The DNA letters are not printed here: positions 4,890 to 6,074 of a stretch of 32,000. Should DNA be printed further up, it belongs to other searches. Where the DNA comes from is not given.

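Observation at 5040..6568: AT-rich, translationally coupled two-gene cassette (295 aa + 214 aa) with a shared N-terminal motif and no assignable function: best candidate for an undescribed system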

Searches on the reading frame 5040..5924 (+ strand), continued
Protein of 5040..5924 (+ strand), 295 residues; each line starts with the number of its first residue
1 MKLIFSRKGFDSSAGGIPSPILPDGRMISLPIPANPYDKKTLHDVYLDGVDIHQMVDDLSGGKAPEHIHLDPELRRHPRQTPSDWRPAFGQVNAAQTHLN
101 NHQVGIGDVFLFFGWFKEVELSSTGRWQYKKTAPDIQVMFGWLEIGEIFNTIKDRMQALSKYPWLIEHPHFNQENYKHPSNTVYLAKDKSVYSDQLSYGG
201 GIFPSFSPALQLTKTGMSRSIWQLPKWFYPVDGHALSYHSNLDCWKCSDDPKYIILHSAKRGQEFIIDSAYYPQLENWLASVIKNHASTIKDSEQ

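Call 42: find_encoding_contigs(protein=P0001, flank=8000, max_places=8)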
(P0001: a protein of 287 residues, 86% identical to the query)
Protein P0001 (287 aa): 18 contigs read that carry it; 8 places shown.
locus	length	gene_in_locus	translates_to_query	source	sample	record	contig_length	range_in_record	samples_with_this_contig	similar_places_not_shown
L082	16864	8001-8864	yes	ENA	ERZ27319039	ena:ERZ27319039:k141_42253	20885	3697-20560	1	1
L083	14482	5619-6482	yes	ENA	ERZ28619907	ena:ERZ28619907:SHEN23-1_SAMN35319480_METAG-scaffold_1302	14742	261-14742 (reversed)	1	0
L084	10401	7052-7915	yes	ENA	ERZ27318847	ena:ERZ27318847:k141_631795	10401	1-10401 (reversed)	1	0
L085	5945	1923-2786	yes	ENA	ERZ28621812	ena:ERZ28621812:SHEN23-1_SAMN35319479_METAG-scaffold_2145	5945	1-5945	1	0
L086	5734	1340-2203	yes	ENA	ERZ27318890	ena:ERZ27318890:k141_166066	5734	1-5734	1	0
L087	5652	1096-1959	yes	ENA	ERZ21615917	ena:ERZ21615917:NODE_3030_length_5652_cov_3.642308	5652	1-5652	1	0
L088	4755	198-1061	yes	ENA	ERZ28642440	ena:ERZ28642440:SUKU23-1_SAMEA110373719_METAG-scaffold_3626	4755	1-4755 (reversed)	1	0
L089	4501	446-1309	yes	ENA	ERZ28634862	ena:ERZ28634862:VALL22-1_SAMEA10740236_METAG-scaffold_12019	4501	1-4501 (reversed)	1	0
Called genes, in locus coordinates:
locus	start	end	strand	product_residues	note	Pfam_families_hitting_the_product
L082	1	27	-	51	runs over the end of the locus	-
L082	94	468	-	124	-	PF17775:YchJ_M-like, PF02810:SEC-C (weak)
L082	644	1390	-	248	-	PF00106:adh_short, PF08659:KR, PF13561:adh_short_C2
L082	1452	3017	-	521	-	PF00117:GATase, PF07722:Peptidase_C26, PF02540:NAD_synthase, PF00958:GMP_synt_C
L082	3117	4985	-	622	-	PF00664:ABC_membrane, PF00005:ABC_tran, PF02463:SMC_N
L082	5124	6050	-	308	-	PF00698:Acyl_transf_1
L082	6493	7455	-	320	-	PF00108:Thiolase_N, PF08545:ACP_syn_III, PF08541:ACP_syn_III_C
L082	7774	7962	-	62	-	-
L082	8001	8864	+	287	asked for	PF18754:Nmad3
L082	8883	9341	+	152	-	PF18753:Nmad2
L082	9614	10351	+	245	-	PF13672:PP2C_2, PF07228:SpoIIE (faint)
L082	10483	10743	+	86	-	-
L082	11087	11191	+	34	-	-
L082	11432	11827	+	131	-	PF12762:DDE_Tnp_IS1595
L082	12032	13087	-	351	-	PF02504:FA_synthesis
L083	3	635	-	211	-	?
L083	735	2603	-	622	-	PF00664:ABC_membrane, PF00005:ABC_tran, PF02463:SMC_N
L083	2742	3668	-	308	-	PF00698:Acyl_transf_1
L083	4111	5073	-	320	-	PF00108:Thiolase_N, PF08545:ACP_syn_III, PF08541:ACP_syn_III_C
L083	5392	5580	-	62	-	-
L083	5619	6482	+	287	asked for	PF18754:Nmad3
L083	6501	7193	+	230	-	PF18753:Nmad2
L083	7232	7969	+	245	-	PF13672:PP2C_2, PF07228:SpoIIE (faint)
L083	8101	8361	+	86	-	-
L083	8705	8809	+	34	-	-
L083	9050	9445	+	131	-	PF12762:DDE_Tnp_IS1595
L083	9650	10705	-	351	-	PF02504:FA_synthesis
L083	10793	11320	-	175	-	PF00156:Pribosyltran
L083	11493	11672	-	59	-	PF01783:Ribosomal_L32p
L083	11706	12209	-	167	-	PF02620:YceD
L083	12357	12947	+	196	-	PF02545:Maf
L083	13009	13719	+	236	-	PF00590:TP_methylase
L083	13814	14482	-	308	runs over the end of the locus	?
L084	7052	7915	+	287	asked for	PF18754:Nmad3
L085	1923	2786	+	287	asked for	PF18754:Nmad3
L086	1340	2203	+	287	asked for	PF18754:Nmad3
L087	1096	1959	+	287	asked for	PF18754:Nmad3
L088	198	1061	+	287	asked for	PF18754:Nmad3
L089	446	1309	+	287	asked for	PF18754:Nmad3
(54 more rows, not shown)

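Call 43: find_encoding_contigs(protein=P0002, flank=8000, max_places=4)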
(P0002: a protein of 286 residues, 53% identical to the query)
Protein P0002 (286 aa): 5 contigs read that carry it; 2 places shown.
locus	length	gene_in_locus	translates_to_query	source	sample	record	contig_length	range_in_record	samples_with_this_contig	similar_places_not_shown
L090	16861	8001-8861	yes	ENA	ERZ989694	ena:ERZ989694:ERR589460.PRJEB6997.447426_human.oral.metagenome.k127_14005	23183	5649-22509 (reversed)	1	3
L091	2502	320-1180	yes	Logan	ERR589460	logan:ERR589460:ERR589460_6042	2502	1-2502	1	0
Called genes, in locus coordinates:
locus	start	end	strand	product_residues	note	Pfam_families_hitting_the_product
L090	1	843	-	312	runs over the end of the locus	PF01479:S4, PF00849:PseudoU_synth_2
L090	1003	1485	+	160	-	PF13442:Cytochrome_CBB3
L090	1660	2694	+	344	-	PF02606:LpxK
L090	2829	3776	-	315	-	PF00892:EamA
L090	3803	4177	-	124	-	-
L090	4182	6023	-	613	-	-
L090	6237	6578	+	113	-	PF07883:Cupin_2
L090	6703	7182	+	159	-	PF01661:Macro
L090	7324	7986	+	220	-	PF18753:Nmad2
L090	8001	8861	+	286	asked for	PF18754:Nmad3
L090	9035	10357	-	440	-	PF00083:Sugar_tr, PF07690:MFS_1, PF13347:MFS_2 (weak), PF07690:MFS_1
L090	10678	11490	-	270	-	PF01068:DNA_ligase_A_M (weak), PF14743:DNA_ligase_OB_2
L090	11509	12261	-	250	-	PF00561:Abhydrolase_1, PF12146:Hydrolase_4 (weak), PF12697:Abhydrolase_6, PF20408:Abhydrolase_11 (faint)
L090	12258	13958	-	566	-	PF07885:Ion_trans_2 (weak), PF13241:NAD_binding_7 (faint), PF02254:TrkA_N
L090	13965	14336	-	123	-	PF19931:DUF6394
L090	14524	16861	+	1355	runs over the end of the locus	PF06414:Zeta_toxin, PF18760:ART-PolyVal, PF18819:MuF_C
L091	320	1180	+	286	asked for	PF18754:Nmad3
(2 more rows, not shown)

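Call 48: search_protein_families(library=pfam, alignment_id=A3, max_evalue=0.00001)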
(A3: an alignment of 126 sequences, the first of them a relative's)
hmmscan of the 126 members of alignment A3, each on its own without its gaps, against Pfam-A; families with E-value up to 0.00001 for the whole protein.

A. member 1, L002:33-443:+ (137 aa): 0 families

B. families by the number of members that match (of 126 scanned): 112 families (the first 25 are shown)
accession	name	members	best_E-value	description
PF00809.28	Pterin_bind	2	1.1e-81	Pterin binding enzyme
PF01261.30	AP_endonuc_2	2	5.9e-71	Xylose isomerase-like TIM barrel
PF00155.27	Aminotran_1_2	2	1.9e-36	Aminotransferase class I and II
PF14535.12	AMP-binding_C_2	2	1.9e-34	AMP-binding enzyme C-terminal domain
PF00891.24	Methyltransf_2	2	6.7e-33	O-methyltransferase domain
PF03328.21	HpcH_HpaI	2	7.3e-30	HpcH/HpaI aldolase/citrate lyase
PF04250.19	DUF429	2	2.6e-18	Protein of unknown function (DUF429)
PF13672.11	PP2C_2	2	2.7e-13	Protein phosphatase 2C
PF00501.34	AMP-binding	2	1e-11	AMP-binding enzyme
PF07992.20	Pyr_redox_2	2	1.8e-09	Pyridine nucleotide-disulphide oxidoreductase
PF07228.17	SpoIIE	2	2.5e-08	Stage II sporulation protein E (SpoIIE)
PF00709.27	Adenylsucc_synt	1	1.7e-180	Adenylosuccinate synthetase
PF00183.23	HSP90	1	1.2e-136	Hsp90 protein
PF03796.21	DnaB_C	1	7.3e-112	DnaB-like helicase C terminal domain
PF09848.15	SLFN-g3_helicase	1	4.6e-103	Schlafen group 3, DNA/RNA helicase domain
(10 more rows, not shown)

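Call 49: search_protein_families(library=padloc, alignment_id=A3, max_evalue=0.00001)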
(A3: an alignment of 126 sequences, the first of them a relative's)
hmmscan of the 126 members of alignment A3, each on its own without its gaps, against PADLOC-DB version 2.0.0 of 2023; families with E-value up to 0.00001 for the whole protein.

A. member 1, L002:33-443:+ (137 aa): 0 families

B. families by the number of members that match (of 126 scanned): 262 families (the first 25 are shown)
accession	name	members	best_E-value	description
PDLC04134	mad2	4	6.9e-60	mads_2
PDLC04916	PDC-S11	2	1.5e-29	-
PDLC05019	PDC-S44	2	2.7e-27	-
PDLC03038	MTase_I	2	1.3e-20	Type I methyltransferase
PDLC03624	REase_MTase_IIG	2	2.7e-14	Type IIG restriction enzyme-methyltransferase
PDLC03049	REase_I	1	0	Type I restriction enzyme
PDLC03025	MTase_I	1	1.5e-262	Type I methyltransferase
PDLC03021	MTase_I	1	1.6e-190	Type I methyltransferase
PDLC04820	PDC-S02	1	6.7e-174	-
PDLC04807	PDC-S02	1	1.7e-135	-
PDLC01087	C3a187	1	5.6e-113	NERD+UvrD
PDLC04803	PDC-S02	1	2e-95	-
PDLC04795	PDC-S02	1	2.4e-87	-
PDLC04831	PDC-S02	1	1.8e-83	-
PDLC04810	PDC-S02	1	5e-82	-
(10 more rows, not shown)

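Call 50: search_protein_families(library=pfam, proteins=[L011:8861-9514:+, L006:8831-9517:+, L002:1361-1960:+, L071:3688-4323:+, L063:8932-9825:+, L069:8937-9830:+, L065:8932-9711:+, L050:8949-9755:+, L058:8933-9772:+, L053:8924-9859:+], max_evalue=0.01)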
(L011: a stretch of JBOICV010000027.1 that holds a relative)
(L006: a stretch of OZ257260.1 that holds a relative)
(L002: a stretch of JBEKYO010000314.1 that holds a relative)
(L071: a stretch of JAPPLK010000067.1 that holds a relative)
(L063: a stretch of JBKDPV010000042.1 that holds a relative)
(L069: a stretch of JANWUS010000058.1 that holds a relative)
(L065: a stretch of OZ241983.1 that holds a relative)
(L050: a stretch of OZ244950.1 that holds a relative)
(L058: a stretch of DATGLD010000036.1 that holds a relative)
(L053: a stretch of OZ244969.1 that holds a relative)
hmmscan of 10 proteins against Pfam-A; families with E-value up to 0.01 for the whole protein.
L011:8861-9514:+ (218 aa): 0 families

L006:8831-9517:+ (229 aa): 0 families

L002:1361-1960:+ (200 aa): 0 families

L071:3688-4323:+ (212 aa): 1 family
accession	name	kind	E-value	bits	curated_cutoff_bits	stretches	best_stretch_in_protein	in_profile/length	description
PF00753.33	Lactamase_B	-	1.1e-09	39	22.7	1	69-178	91-192/196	Metallo-beta-lactamase superfamily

L063:8932-9825:+ (298 aa): 1 family
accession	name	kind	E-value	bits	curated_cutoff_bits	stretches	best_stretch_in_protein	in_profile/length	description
PF00809.28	Pterin_bind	-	1.1e-81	274.5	25.5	1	24-268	1-244/244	Pterin binding enzyme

L069:8937-9830:+ (298 aa): 1 family
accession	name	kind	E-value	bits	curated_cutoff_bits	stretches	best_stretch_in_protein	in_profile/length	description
PF00809.28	Pterin_bind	-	2.1e-81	273.6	25.5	1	24-268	1-244/244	Pterin binding enzyme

L065:8932-9711:+ (260 aa): 1 family
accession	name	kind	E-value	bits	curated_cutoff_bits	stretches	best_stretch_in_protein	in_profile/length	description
PF03328.21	HpcH_HpaI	-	7.1e-28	97.8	25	1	29-241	14-215/221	HpcH/HpaI aldolase/citrate lyase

L050:8949-9755:+ (269 aa): 1 family
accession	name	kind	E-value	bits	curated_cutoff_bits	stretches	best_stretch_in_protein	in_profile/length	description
PF03328.21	HpcH_HpaI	-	7.3e-30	104.3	25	1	38-251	14-216/221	HpcH/HpaI aldolase/citrate lyase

L058:8933-9772:+ (280 aa): 0 families

L053:8924-9859:+ (312 aa): 1 family
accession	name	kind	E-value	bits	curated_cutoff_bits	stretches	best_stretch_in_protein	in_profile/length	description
PF13424.12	TPR_12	-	1.5e-05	25.5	30.1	1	114-158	31-75/77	Tetratricopeptide repeat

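Call 51: search_protein_families(library=padloc, proteins=[L011:8861-9514:+, L006:8831-9517:+, L002:1361-1960:+, L071:3688-4323:+, L063:8932-9825:+, L069:8937-9830:+, L065:8932-9711:+, L050:8949-9755:+, L058:8933-9772:+, L053:8924-9859:+], max_evalue=0.01)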
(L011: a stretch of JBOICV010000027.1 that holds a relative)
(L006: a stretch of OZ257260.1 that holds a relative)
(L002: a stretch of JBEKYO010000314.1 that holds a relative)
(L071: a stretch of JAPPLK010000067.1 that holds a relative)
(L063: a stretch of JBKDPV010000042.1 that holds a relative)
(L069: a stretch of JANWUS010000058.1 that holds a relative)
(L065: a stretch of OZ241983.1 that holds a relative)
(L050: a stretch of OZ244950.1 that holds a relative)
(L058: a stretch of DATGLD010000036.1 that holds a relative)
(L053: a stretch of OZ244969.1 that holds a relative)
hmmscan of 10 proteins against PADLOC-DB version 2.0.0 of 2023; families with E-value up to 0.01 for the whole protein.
L011:8861-9514:+ (218 aa): 1 family
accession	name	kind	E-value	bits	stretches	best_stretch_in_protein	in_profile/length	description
PDLC01326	Cas8b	-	0.0013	15.8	1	25-150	70-179/295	CAS-I-B; effector_LS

L006:8831-9517:+ (229 aa): 0 families

L002:1361-1960:+ (200 aa): 0 families

L071:3688-4323:+ (212 aa): 0 families

L063:8932-9825:+ (298 aa): 0 families

L069:8937-9830:+ (298 aa): 0 families

L065:8932-9711:+ (260 aa): 0 families

L050:8949-9755:+ (269 aa): 0 families

L058:8933-9772:+ (280 aa): 0 families

L053:8924-9859:+ (312 aa): 0 families

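Call 53: search_dna_similar(query=window:5040-5924:+, collection=phages, mode=protein, max_evalue=0.001, max_rows=15)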
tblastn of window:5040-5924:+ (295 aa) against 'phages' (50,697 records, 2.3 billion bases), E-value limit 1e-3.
No match.

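Call 55: search_dna_similar(query=window:5040-5924:+, collection=plasmids, mode=protein, max_evalue=0.001, max_rows=20)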
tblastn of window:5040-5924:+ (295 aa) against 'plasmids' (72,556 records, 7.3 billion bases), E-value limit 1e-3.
Records with a match: 6; places in all: 6; records where one place covers at least 80% of the query: 6.
Best place of each record, by identity: <60% 6.
By first word of the organism name: Burkholderia 2; Clostridium 2; Cupriavidus 1; Bacillus 1.
By predicted mobility (MOB-suite, as given by PLSDB): non-mobilizable 5; mobilizable 1.
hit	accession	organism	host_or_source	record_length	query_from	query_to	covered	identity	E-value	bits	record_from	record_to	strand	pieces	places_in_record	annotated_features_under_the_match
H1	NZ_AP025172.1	Cupriavidus sp. P-10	-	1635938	1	290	98%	47.4%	1e-84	284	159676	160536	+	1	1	none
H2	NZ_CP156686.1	Burkholderia stagnalis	Bacterial cells,soils collected in ...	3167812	1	287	97%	45.9%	2e-79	269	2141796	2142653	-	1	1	none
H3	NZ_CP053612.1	Burkholderia sp. MBR-1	-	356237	1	289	98%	38.7%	6e-58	207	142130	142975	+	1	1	hypothetical protein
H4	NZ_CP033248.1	Clostridium butyricum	environment swab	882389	1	286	97%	36.3%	2e-42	162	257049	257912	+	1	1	hypothetical protein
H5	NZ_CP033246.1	Clostridium butyricum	Homo sapiens,stool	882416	1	286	97%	36.3%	2e-42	162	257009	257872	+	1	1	hypothetical protein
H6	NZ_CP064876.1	Bacillus toyonensis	sediment,deep-sea sediment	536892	2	285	96%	33.7%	8e-32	131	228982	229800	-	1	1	hypothetical protein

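Call 75: search_protein_families(library=pfam, proteins=[L022:38-1987:+, L022:6143-7540:+, L022:10971-12479:-, L022:12551-13807:+, L022:13803-14840:+, L034:5151-6893:+, L034:3861-5021:+], max_evalue=0.001)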
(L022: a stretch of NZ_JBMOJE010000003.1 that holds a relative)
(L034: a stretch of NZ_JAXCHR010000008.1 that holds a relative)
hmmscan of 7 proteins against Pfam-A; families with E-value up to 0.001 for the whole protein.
L022:38-1987:+ (650 aa): 26 families (the best 25 are shown)
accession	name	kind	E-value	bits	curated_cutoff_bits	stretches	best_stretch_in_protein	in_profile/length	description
PF00004.35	AAA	-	7.5e-45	153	21.2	2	448-570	1-130/131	ATPase family associated with various cellular activities (AAA)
PF07728.20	AAA_5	-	1.1e-09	38.8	22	1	206-274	1-76/139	AAA domain (dynein-related subfamily)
PF13238.12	AAA_18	-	3.5e-09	37.6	29.4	0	449-540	2-86/128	AAA domain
PF13191.12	AAA_16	-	1.8e-08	35.5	32.6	1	192-229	14-49/167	AAA ATPase domain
PF13401.12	AAA_22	-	3.9e-08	34.1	27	0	207-233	8-37/130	AAA domain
PF05496.18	RuvB_N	-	5e-07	30.1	27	0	440-513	28-94/159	Holliday junction DNA helicase RuvB P-loop domain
PF13671.12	AAA_33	-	1.6e-06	28.9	27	0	207-232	2-27/143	AAA domain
PF00910.28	RNA_helicase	-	2.2e-06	28.5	21.5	0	207-232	1-26/105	RNA helicase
PF01443.25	Viral_helicase1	-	2.4e-06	28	21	0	209-273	3-68/228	Viral superfamily 1 RNA helicase core domain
PF02367.23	TsaE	-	3.9e-06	27.3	26.6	0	202-237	19-53/128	Threonylcarbamoyl adenosine biosynthesis protein TsaE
PF05729.18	NACHT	-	6e-06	26.6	26.7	0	207-229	3-25/167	NACHT domain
PF13521.12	AAA_28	-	1.1e-05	26.2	27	0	207-230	2-25/164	AAA domain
PF07724.20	AAA_2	-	2.5e-05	24.8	27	0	447-514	5-86/166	AAA domain (Cdc48 subfamily)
PF20720.3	nSTAND3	-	2.7e-05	24.3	27.2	0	206-228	19-41/155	Novel STAND NTPase 3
PF24883.2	NPHP3_N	-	5.6e-05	23.8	24.8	0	207-230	25-48/164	Nephrocystin 3, N-terminal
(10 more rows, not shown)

L022:6143-7540:+ (466 aa): 4 families
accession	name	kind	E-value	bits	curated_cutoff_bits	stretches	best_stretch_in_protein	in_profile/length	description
PF03796.21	DnaB_C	-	7.3e-112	373.3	27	1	204-460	1-254/255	DnaB-like helicase C terminal domain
PF00772.26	DnaB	-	3.8e-33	114.1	23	1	24-125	2-103/103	DnaB-like helicase N terminal domain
PF13481.12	AAA_25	-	2e-11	44.3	27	1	214-382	24-189/195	AAA domain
PF06745.19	ATPase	-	0.00021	21.2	26.6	1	205-275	1-71/231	KaiC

L022:10971-12479:- (502 aa): 1 family
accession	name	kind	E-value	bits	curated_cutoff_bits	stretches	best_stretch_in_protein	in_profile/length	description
PF11074.14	DUF2779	-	1.5e-40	138.8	23.3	1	303-426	1-126/126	Domain of unknown function(DUF2779)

L022:12551-13807:+ (419 aa): 2 families
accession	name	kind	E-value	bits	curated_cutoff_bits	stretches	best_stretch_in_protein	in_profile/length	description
PF00091.31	Tubulin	-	3.1e-22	80.2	33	1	110-264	2-188/190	Tubulin/FtsZ family, GTPase domain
PF12327.13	FtsZ_C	-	3.1e-13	50.3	27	1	317-413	4-94/95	FtsZ family, C-terminal domain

L022:13803-14840:+ (346 aa): 1 family
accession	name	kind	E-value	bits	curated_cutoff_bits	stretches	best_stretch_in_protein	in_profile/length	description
PF00308.24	Bac_DnaA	-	6.2e-14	52.9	23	1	188-318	2-138/162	Bacterial DnaA ATPAse domain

L034:5151-6893:+ (581 aa): 2 families
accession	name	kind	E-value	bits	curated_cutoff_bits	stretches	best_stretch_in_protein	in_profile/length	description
PF11074.14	DUF2779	-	1.5e-39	135.6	23.3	1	297-421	1-126/126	Domain of unknown function(DUF2779)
PF09397.16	FtsK_gamma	-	0.00076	19.6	30.6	0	541-571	22-52/63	Ftsk gamma domain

L034:3861-5021:+ (387 aa): 1 family
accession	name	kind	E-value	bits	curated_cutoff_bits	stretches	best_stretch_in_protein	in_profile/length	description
PF00850.24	Hist_deacetyl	-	8.1e-29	101.3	27.9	2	124-275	9-171/298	Histone deacetylase domain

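Call 76: search_protein_families(library=phrogs, proteins=[window:5040-5924:+], max_evalue=0.001)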
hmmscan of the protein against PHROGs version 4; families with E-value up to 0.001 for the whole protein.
window:5040-5924:+ (295 aa): 0 families

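Call 78: search_solved_structures(query=A1, max_evalue=10)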
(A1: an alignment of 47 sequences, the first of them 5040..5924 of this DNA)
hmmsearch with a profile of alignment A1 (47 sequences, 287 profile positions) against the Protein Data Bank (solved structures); distinct sequences matched with E-value up to 10: 2.
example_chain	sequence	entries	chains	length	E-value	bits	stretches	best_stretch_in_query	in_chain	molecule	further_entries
8a90_A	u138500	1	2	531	0.17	14.3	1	1-39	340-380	Non-heme diiron monooxygenase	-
9ijj_4Z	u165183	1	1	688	1.2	11.5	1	244-283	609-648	G protein-coupled receptor kinase 3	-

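Call 81: search_protein_families(library=padloc, proteins=[L034:6933-7979:+], max_evalue=0.001)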
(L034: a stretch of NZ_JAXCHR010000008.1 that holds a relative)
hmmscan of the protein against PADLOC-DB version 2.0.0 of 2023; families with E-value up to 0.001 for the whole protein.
L034:6933-7979:+ (349 aa): 5 families
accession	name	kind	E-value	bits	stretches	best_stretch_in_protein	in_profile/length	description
PDLC01652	WYL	-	2.8e-28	97.3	1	163-340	15-160/162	"CAS-I,CAS-II,CAS-III,CAS-IV,CAS-V,CAS-VI; associated_signaling"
PDLC01457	WYL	-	3.5e-18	64.1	1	36-328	21-227/229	"CAS-I,CAS-II,CAS-III,CAS-IV,CAS-V,CAS-VI; associated_signaling"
PDLC01766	Cas3c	-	4.3e-14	49.7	1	50-346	33-317/1009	-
PDLC01484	WYL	-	0.00034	17.9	0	36-214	110-260/437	"CAS-I,CAS-II,CAS-III,CAS-IV,CAS-V,CAS-VI; associated_signaling"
PDLC01510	WYL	-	0.00034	17.9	0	36-214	110-260/437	"CAS-I,CAS-II,CAS-III,CAS-IV,CAS-V,CAS-VI; associated_signaling"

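Call 82: find_related_loci(query=A1, collection=viral_contigs, flank=10000)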
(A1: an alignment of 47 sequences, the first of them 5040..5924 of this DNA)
Query A1 (295 aa) in viral_contigs; peptide patterns used: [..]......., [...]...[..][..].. (x = any residue, [..] = any of these).
44 stretches matched a pattern; 5 encode a relative of the query (tblastn E <= 1e-3); 5 distinct loci.
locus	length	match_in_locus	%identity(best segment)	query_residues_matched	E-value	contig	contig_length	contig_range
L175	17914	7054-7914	46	1-289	2e-79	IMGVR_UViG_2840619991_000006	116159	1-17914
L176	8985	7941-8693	38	1-269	1e-48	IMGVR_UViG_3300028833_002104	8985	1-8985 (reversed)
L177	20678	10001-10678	38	1-230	7e-45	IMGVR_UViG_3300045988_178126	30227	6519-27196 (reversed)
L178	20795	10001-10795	35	1-284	2e-44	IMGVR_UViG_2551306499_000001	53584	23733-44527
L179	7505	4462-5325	32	1-295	7e-37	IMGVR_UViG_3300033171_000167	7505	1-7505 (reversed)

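Call 103: search_protein_families(library=pfam, proteins=[L083:5392-5577:-], max_evalue=0.001)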
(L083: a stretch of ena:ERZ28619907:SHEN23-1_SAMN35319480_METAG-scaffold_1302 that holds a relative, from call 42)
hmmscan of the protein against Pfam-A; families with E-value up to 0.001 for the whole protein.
L083:5392-5577:- (61 aa): 0 families
